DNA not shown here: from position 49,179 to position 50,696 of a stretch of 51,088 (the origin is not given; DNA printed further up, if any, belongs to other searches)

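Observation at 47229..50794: Replisome genes alternate one-for-one with a family of small proteins that share a portable C-terminal peptide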

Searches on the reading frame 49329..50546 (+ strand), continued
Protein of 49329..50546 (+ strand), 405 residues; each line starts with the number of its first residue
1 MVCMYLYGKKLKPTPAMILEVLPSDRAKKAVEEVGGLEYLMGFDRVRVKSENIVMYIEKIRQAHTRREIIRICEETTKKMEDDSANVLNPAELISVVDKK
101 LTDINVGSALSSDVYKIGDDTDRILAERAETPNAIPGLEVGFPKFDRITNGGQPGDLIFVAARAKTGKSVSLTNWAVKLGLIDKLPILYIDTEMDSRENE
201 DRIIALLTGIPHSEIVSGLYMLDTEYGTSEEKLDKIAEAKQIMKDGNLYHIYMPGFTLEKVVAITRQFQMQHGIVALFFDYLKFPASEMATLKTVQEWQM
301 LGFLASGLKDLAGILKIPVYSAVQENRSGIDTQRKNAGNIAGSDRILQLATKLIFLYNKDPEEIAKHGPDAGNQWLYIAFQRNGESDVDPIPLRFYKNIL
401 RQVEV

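Call 55: search_dna_similar(query=window:49329-50543:+, collection=phages, mode=protein, max_rows=25)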
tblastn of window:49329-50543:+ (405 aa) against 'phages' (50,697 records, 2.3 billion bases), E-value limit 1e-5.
Records with a match: 603; places in all: 603; records where one place covers at least 80% of the query: 255.
Best place of each record, by identity: <60% 603.
By first word of the organism name: Escherichia 71; Acinetobacter 70; Paenibacillus 68; Bacillus 50; Pseudomonas 49; Staphylococcus 37; Bacteriophage 26; Gordonia 26; Salmonella 19; Streptococcus 19; and 59 more.
By host as written in the record: - 74; Paenibacillus larvae 37; Acinetobacter baumannii 36; Escherichia coli 33; Paenibacillus larvae ATCC 9545 18; Staphylococcus sp. 17; Synechococcus 13; Bacillus pumilus BL8 11; and 206 more.
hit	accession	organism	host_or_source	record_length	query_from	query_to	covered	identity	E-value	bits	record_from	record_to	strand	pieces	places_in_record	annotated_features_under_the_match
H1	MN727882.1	Geobacillus phage GBK1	Geobacillus kaustophilus ATCC 8005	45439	1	405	100%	41.5%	1e-89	301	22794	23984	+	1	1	replicative DNA helicase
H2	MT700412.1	Bacillus phage 1_ICo-2020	Bacillus sp.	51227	1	394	97%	41.6%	2e-89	301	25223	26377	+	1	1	replicative DNA helicase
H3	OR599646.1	Pectobacterium phage PcaP2EGY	Pectobacterium sp.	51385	1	403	100%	38.7%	9e-79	270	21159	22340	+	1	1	hypothetical protein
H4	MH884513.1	Bacillus phage vB_BpsS-36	Bacillus pseudalcaliphilus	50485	1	394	97%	38.8%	4e-79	271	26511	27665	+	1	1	dnaB: replicative DNA helicase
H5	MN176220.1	Bacillus phage 019DV002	Bacillus subtilis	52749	1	385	95%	39.6%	2e-80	275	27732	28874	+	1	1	38: replicative DNA helicase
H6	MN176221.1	Bacillus phage 019DV004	Bacillus subtilis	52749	1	385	95%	39.6%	2e-80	275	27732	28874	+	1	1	38: replicative DNA helicase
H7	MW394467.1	Bacillus phage 268TH004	Bacillus subtilis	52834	1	385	95%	39.6%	2e-80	275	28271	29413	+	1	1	39: replicative DNA helicase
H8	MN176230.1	Bacillus phage 056SW001B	Bacillus subtilis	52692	1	385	95%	39.6%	3e-80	275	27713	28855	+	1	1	39: replicative DNA helicase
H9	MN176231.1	Bacillus phage 276BB001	Bacillus subtilis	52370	1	385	95%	39.6%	4e-80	274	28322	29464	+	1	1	40: replicative DNA helicase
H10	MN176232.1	Bacillus phage 280BB001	Bacillus subtilis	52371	1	385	95%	39.6%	4e-80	274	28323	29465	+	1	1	40: replicative DNA helicase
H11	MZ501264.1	Bacillus phage 274BB002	Bacillus subtilis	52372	1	385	95%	39.6%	4e-80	274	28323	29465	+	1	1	40: replicative DNA helicase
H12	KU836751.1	Bacillus phage Leo2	Bacillus pumilus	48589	1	394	97%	38.3%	6e-79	271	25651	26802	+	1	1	DNA helicase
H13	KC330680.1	Bacillus phage Eoghan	Bacillus pumilus BL8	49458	1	394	97%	38.1%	5e-79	271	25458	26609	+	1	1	helicase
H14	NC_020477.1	Bacillus phage Eoghan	Bacillus pumilus BL8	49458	1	394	97%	38.1%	5e-79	271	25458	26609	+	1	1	DnaB-like replicative helicase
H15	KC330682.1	Bacillus phage Taylor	Bacillus pumilus BL8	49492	1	394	97%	38.1%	5e-79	271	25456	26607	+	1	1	helicase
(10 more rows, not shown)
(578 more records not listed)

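Call 64: find_encoding_contigs(protein=P0047, flank=10000, max_places=1)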
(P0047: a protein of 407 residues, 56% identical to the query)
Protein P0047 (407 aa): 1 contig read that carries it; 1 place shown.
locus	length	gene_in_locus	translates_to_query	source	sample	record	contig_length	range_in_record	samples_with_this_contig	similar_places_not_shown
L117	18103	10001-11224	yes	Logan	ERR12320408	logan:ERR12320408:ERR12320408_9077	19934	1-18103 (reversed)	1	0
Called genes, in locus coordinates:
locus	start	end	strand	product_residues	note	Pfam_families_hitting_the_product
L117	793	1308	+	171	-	PF06908:YpsA, PF02481:DNA_processg_A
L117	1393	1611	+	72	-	-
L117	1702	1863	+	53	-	-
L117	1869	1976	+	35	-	-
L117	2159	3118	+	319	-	-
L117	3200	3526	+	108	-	-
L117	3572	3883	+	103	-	-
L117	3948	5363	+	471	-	-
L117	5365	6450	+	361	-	PF05343:Peptidase_M42 (faint)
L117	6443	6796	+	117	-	-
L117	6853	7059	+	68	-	-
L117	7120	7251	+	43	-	-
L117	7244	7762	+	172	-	-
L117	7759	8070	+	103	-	-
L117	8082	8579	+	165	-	-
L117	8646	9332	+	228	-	-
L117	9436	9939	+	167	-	-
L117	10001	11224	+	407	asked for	PF03796:DnaB_C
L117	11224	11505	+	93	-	-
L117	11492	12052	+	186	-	-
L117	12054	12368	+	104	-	-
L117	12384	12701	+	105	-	-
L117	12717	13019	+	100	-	-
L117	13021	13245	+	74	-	-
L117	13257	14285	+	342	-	PF01807:Zn_ribbon_DnaG, PF08275:DNAG_N (faint), PF01751:Toprim, PF13155:Toprim_2, PF13662:Toprim_4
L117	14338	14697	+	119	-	PF08761:dUTPase_2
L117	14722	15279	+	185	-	PF00625:Guanylate_kin, PF13238:AAA_18 (weak)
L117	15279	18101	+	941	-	?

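Call 65: find_encoding_contigs(protein=P0130, flank=10000, max_places=1)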
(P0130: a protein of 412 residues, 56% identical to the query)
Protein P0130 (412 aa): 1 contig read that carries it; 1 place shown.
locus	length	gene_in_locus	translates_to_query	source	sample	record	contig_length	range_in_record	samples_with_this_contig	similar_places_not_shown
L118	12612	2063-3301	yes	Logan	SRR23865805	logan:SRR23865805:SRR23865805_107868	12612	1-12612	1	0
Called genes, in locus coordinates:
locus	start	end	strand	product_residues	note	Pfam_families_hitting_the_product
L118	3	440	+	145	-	?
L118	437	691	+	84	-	-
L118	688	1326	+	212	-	-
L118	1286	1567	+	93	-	-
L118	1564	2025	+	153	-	-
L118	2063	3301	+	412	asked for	PF13481:AAA_25 (faint), PF03796:DnaB_C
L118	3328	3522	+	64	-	-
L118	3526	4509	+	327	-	PF01807:Zn_ribbon_DnaG, PF13155:Toprim_2, PF13662:Toprim_4 (weak)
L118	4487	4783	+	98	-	-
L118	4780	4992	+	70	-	-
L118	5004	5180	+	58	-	-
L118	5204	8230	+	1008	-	PF02811:PHP, PF07733:DNA_pol3_alpha, PF17657:DNA_pol3_finger, PF14579:HHH_6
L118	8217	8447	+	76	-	-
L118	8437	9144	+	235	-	PF02511:Thy1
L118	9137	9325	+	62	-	-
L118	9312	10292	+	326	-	PF12705:PDDEXK_1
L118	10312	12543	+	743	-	PF17975:RNR_Alpha, PF21995:RNR-II_ins_dom, PF02867:Ribonuc_red_lgC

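Call 76: find_related_loci(query=A3, collection=genome_contigs, flank=10000)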
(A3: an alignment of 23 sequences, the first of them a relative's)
Query A3 (402 aa) in genome_contigs; peptide patterns used: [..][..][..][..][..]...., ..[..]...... (x = any residue, [..] = any of these).
76 stretches matched a pattern; 5 encode a relative of the query (tblastn E <= 1e-3); 5 distinct loci.
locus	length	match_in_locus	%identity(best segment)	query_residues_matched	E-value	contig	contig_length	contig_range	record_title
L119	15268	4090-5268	55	1-402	3e-146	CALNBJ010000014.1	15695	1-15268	MAG TPA_asm: uncultured Bacteroidales bacterium isolate SRR1561996_bin.64_CONCOCT_v1.1_MAG genome assembly, contig: ERZ7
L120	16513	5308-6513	51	1-402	2e-134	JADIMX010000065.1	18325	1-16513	MAG: Candidatus Fimicola merdigallinarum isolate F6-4510 F6M83__C49375_L18325_SRR9113702, whole genome shotgun sequence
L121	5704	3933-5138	50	1-402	3e-133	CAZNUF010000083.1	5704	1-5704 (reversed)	MAG TPA_asm: uncultured Ruminococcus sp. isolate binchicken_co365_214 genome assembly, contig: NODE_11774_length_5704_co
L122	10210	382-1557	52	1-392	4e-132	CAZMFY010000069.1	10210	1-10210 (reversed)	MAG TPA_asm: uncultured Oscillospiraceae bacterium isolate SRP278969_co2_504 genome assembly, contig: NODE_8337_length_1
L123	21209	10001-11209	50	1-402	9e-132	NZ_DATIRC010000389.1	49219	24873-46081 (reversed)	MAG: Romboutsia sp. isolate SMAG_U15893 k141_73804, whole genome shotgun sequence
